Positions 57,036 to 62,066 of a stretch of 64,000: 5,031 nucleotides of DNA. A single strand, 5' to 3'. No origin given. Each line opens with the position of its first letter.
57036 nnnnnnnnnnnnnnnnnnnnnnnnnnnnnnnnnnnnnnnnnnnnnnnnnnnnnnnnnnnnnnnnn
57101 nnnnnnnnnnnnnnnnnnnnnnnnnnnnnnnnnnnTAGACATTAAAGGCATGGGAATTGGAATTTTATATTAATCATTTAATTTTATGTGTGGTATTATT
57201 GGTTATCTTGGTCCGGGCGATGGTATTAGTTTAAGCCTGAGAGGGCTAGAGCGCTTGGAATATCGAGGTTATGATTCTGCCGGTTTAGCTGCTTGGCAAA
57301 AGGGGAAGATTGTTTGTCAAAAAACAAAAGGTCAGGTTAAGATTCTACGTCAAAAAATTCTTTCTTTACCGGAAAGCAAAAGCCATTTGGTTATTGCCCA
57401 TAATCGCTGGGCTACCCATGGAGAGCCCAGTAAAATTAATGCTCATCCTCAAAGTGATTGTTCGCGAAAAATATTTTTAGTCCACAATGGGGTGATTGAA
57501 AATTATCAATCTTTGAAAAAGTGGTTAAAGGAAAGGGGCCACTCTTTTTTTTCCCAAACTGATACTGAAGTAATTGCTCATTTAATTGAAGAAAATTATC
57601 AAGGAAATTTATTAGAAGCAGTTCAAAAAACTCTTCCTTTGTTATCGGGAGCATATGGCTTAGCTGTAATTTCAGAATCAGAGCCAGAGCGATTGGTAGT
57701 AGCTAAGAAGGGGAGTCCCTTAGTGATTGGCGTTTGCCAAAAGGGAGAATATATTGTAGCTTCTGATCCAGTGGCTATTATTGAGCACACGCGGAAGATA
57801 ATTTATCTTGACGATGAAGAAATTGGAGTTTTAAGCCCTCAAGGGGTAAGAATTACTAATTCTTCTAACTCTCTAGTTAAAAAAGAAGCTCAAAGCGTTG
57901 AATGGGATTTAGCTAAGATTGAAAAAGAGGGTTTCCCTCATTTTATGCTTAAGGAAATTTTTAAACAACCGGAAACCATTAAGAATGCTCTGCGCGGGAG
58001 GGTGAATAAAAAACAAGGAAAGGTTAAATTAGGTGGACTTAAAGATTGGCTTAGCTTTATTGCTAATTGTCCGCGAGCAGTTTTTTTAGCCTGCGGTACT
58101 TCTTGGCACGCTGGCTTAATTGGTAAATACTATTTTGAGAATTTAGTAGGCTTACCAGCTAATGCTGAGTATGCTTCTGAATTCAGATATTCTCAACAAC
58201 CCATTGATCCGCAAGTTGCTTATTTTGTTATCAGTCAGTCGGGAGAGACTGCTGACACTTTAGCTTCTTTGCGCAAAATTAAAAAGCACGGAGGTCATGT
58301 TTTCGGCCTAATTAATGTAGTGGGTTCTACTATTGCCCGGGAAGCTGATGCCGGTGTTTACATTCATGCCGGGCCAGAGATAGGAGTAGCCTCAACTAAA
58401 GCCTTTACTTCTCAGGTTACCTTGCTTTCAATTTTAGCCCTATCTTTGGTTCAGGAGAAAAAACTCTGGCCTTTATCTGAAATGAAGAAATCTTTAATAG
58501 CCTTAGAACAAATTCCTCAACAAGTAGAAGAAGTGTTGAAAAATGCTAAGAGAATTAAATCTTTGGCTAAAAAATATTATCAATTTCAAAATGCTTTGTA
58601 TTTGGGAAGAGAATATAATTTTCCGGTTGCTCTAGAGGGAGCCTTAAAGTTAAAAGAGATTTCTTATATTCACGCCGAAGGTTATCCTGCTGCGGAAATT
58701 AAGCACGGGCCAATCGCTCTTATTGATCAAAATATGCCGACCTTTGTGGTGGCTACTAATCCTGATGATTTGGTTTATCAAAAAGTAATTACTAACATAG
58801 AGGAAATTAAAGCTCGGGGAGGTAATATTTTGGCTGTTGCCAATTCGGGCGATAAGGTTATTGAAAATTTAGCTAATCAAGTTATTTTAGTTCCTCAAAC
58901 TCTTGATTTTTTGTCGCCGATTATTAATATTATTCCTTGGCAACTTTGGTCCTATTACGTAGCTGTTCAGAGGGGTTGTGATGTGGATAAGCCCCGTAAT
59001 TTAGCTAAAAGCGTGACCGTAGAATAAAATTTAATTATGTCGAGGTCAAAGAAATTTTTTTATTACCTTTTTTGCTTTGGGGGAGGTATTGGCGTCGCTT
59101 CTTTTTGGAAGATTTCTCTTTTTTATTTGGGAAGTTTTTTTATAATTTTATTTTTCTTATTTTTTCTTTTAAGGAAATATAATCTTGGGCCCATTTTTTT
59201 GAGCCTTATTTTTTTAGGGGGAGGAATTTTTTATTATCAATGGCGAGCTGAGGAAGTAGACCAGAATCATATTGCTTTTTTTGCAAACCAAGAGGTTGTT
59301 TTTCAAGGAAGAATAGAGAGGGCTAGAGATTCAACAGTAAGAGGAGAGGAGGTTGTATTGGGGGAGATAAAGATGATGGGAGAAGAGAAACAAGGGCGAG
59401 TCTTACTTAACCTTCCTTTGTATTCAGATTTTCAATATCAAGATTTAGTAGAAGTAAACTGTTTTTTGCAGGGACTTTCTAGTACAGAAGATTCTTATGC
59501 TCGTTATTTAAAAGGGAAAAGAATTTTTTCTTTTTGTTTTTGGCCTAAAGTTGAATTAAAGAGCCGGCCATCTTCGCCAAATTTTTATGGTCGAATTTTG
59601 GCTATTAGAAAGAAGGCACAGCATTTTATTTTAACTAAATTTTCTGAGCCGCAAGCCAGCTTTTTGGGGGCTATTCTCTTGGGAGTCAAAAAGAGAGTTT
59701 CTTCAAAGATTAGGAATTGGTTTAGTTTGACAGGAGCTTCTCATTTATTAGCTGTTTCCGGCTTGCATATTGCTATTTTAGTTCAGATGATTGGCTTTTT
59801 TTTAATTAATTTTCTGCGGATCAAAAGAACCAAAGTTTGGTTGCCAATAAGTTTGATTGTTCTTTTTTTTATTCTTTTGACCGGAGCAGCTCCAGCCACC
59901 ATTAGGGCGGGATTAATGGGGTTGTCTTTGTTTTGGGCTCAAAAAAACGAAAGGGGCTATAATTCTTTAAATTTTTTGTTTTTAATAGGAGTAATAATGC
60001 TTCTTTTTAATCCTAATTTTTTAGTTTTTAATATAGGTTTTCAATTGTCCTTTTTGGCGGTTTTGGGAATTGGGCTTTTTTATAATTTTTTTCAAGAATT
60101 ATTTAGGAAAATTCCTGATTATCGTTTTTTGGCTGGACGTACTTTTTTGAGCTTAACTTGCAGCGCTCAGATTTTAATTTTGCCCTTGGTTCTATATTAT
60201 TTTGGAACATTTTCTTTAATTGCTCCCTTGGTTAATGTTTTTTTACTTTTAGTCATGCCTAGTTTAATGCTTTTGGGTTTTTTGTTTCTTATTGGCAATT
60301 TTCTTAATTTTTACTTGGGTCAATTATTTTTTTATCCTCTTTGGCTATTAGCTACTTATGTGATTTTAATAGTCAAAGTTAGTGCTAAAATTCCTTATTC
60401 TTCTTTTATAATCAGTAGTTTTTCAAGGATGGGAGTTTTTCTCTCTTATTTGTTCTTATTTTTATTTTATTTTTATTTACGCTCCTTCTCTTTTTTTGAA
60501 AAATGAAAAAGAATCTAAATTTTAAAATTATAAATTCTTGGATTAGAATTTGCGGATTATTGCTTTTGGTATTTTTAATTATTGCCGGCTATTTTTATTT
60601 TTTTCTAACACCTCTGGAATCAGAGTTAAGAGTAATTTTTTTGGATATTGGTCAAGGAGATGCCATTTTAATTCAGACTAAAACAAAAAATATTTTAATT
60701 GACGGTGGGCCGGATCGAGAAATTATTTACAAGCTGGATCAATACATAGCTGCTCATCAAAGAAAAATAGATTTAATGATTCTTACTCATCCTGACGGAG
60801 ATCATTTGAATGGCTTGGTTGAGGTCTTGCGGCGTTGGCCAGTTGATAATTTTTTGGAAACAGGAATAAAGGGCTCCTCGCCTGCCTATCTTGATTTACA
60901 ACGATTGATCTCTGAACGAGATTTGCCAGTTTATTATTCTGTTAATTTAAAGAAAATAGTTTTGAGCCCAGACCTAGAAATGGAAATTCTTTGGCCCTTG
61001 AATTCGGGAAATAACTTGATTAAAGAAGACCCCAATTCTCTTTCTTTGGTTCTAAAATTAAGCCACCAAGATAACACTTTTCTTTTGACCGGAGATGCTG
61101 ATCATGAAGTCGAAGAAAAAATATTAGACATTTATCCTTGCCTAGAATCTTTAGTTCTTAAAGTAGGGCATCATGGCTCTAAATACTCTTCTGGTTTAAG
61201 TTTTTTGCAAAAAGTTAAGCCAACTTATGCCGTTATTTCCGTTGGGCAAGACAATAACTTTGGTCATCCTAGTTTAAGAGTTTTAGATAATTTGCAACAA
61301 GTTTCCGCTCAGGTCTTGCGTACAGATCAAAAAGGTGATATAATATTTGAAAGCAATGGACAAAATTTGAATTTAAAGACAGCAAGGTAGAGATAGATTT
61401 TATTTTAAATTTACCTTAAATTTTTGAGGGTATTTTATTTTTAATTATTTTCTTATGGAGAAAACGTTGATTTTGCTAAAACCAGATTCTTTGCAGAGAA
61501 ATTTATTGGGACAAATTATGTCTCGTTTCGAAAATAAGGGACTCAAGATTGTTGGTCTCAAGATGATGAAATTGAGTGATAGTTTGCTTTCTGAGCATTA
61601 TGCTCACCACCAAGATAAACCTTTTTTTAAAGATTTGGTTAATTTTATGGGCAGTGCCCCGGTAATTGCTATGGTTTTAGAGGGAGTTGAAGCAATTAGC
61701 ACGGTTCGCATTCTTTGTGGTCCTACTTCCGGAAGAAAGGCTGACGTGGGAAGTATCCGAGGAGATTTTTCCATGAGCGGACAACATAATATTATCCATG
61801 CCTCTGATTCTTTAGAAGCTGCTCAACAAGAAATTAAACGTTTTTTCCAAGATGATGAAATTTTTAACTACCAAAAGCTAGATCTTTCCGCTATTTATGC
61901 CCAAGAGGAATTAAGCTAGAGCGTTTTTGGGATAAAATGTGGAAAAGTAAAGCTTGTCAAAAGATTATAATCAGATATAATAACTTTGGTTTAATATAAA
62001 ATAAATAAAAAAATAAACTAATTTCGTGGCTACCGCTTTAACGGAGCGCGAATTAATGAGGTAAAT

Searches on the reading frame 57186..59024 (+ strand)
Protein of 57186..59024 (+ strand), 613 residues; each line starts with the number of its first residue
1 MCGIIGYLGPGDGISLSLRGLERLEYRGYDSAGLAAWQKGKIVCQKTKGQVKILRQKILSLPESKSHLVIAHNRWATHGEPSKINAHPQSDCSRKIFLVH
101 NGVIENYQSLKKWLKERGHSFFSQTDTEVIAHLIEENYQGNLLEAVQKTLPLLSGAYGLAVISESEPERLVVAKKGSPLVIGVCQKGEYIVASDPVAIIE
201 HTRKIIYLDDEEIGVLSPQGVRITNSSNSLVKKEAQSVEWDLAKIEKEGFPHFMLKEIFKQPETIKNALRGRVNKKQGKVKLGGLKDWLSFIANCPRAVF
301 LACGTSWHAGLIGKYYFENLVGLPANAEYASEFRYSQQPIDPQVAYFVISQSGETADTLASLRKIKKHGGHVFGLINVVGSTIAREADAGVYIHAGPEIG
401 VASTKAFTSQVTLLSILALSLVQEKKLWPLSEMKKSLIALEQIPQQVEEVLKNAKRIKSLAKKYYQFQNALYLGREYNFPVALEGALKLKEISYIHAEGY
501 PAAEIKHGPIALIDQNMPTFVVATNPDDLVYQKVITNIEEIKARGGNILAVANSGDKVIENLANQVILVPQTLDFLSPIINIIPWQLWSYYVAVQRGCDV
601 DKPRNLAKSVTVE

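Call 39: search_protein_families(library=pfam, proteins=[window:57186-59024:+])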
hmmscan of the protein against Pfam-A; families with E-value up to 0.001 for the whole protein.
window:57186-59024:+ (613 aa): 4 families
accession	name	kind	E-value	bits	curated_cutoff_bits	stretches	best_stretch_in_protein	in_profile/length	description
PF01380.27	SIS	-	8.2e-48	162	25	2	292-419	2-130/131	SIS domain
PF13522.11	GATase_6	-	6.8e-20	71.9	27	1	67-193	11-129/130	Glutamine amidotransferase domain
PF13537.11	GATase_7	-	1.3e-14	54.7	25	1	86-198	13-121/123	Glutamine amidotransferase domain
PF13230.11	GATase_4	-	3.5e-05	23.3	23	1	44-130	49-133/272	Glutamine amidotransferases class-II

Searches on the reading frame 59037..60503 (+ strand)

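Call 39: search_protein_families(library=pfam, proteins=[window:59037-60503:+])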
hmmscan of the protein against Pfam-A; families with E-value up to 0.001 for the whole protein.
window:59037-60503:+ (489 aa): 2 families
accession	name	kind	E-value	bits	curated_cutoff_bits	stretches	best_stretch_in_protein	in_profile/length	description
PF03772.21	Competence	-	1e-46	159.9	23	1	213-482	1-268/270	Competence protein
PF13567.11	DUF4131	-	3.5e-10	40.2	31.6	1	26-164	5-154/165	Domain of unknown function (DUF4131)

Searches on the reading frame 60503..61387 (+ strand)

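Call 39: search_protein_families(library=pfam, proteins=[window:60503-61387:+])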
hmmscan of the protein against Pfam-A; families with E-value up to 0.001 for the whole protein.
window:60503-61387:+ (295 aa): 3 families
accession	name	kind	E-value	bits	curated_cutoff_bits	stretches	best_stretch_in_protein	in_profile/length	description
PF00753.33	Lactamase_B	-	9.9e-20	71.7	22.7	1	49-248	3-195/196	Metallo-beta-lactamase superfamily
PF25281.1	MBL_MAP1B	-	3e-07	30.2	37.6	1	49-151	28-125/279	MAP1B MBL-like domain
PF12706.13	Lactamase_B_2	-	3.7e-05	23.9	27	1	63-113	2-55/200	Beta-lactamase superfamily domain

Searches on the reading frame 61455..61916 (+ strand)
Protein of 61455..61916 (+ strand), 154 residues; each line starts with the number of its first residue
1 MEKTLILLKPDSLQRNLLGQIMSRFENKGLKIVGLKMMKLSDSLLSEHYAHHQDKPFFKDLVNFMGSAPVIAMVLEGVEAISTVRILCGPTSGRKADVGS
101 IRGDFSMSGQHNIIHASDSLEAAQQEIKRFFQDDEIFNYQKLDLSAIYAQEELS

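Call 39: search_protein_families(library=pfam, proteins=[window:61455-61916:+])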
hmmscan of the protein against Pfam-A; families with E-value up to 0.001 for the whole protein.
window:61455-61916:+ (154 aa): 1 family
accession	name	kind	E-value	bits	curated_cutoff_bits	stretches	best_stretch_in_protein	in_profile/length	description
PF00334.24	NDK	-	1.2e-53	181.1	27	1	2-136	1-135/135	Nucleoside diphosphate kinase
